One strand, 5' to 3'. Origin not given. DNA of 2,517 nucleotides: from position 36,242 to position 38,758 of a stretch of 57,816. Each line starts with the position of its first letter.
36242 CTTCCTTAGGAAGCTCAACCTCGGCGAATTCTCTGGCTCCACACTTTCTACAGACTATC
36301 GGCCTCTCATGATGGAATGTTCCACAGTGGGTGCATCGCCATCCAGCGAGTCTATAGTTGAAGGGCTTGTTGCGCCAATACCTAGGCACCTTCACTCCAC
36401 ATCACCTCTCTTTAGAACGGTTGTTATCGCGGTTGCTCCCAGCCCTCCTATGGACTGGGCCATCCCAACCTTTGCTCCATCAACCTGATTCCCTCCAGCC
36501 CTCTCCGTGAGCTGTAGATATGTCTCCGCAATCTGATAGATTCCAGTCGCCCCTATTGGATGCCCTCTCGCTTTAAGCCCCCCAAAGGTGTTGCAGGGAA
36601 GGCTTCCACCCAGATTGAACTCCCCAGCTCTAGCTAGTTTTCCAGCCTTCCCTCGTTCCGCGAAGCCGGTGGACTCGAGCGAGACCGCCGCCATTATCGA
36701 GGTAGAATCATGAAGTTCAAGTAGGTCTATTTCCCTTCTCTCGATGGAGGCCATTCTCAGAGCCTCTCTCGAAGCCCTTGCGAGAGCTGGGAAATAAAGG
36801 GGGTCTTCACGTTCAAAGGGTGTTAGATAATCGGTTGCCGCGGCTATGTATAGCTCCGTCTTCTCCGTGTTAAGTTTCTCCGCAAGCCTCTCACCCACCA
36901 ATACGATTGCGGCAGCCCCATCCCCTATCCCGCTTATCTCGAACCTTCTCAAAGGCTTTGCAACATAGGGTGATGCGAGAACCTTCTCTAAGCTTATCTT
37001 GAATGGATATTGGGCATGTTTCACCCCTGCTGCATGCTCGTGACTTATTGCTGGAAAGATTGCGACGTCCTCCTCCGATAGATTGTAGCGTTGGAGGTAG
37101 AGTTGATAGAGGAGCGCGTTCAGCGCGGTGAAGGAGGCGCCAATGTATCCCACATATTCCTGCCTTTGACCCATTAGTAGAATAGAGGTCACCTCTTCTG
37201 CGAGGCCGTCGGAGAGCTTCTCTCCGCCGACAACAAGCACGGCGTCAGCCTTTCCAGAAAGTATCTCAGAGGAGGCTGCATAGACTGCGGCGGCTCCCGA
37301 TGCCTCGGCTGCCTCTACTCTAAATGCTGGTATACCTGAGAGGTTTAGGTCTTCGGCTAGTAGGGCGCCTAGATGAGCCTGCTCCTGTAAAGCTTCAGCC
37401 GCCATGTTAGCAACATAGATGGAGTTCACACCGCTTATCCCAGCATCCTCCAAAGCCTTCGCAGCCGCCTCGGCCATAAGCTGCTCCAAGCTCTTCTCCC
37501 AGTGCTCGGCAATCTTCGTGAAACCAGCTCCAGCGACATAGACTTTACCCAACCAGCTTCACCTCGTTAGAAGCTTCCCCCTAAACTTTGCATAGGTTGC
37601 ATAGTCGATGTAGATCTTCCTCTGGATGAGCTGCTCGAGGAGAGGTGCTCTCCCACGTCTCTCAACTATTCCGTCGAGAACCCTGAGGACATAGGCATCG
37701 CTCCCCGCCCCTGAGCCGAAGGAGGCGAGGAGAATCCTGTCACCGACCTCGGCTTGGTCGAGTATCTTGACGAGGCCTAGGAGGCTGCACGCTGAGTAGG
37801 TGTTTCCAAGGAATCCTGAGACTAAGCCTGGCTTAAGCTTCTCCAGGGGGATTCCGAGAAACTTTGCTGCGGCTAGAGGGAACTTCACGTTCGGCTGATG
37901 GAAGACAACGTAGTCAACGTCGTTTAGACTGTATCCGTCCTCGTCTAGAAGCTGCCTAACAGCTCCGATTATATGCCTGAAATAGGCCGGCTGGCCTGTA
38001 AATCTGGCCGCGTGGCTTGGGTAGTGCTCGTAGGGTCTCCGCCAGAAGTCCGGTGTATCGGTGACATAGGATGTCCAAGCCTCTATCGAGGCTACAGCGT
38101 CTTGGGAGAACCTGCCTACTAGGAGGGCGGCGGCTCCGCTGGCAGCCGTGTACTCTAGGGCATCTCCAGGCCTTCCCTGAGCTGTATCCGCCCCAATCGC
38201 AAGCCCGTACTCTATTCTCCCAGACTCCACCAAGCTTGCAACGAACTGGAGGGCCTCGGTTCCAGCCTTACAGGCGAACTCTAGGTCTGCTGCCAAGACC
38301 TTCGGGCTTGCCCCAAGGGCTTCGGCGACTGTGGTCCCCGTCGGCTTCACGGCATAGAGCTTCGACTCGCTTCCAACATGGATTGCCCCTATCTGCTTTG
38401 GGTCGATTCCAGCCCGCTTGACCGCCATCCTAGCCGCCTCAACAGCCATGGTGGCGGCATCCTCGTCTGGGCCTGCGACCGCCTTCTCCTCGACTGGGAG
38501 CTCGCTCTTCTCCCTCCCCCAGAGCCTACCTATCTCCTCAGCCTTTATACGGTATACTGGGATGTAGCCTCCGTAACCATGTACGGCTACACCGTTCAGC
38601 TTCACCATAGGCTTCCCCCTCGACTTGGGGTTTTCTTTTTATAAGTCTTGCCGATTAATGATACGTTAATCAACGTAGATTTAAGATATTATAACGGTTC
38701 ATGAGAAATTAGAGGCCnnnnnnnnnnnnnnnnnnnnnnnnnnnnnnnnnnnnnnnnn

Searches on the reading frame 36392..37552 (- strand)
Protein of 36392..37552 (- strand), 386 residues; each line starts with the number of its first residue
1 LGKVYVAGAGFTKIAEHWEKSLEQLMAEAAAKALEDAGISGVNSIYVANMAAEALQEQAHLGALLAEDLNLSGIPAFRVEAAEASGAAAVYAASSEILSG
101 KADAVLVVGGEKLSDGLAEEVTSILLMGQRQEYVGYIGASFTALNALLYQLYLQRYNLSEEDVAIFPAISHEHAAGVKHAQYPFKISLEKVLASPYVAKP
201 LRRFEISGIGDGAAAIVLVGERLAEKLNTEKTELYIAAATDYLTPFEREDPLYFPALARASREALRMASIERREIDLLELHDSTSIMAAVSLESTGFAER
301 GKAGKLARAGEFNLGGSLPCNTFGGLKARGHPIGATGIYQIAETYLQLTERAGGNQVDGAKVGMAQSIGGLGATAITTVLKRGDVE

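Call 45: search_protein_families(library=pfam, proteins=[window:36392-37552:-], max_evalue=0.00001)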
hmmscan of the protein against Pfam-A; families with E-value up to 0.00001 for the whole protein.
window:36392-37552:- (386 aa): 3 families
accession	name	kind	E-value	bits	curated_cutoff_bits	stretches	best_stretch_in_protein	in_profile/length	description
PF22691.2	Thiolase_C_1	-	2.4e-40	138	28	1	240-382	4-144/144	Thiolase C-terminal domain-like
PF00108.29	Thiolase_N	-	5.3e-17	62.5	26.4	1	4-221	1-259/260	Thiolase, N-terminal domain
PF02803.24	Thiolase_C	-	9.8e-07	28.9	27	1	258-366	25-115/123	Thiolase, C-terminal domain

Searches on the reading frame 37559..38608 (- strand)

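Call 45: search_protein_families(library=pfam, proteins=[window:37559-38608:-], max_evalue=0.00001)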
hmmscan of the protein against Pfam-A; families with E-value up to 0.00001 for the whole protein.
window:37559-38608:- (349 aa): 2 families
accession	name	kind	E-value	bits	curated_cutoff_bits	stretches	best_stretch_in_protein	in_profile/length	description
PF08541.16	ACP_syn_III_C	-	2.4e-12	47.3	26.6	1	221-309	1-89/90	3-Oxoacyl-[acyl-carrier-protein (ACP)] synthase III C terminal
PF00108.29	Thiolase_N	-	8.1e-06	25.8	26.4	0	48-141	20-113/260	Thiolase, N-terminal domain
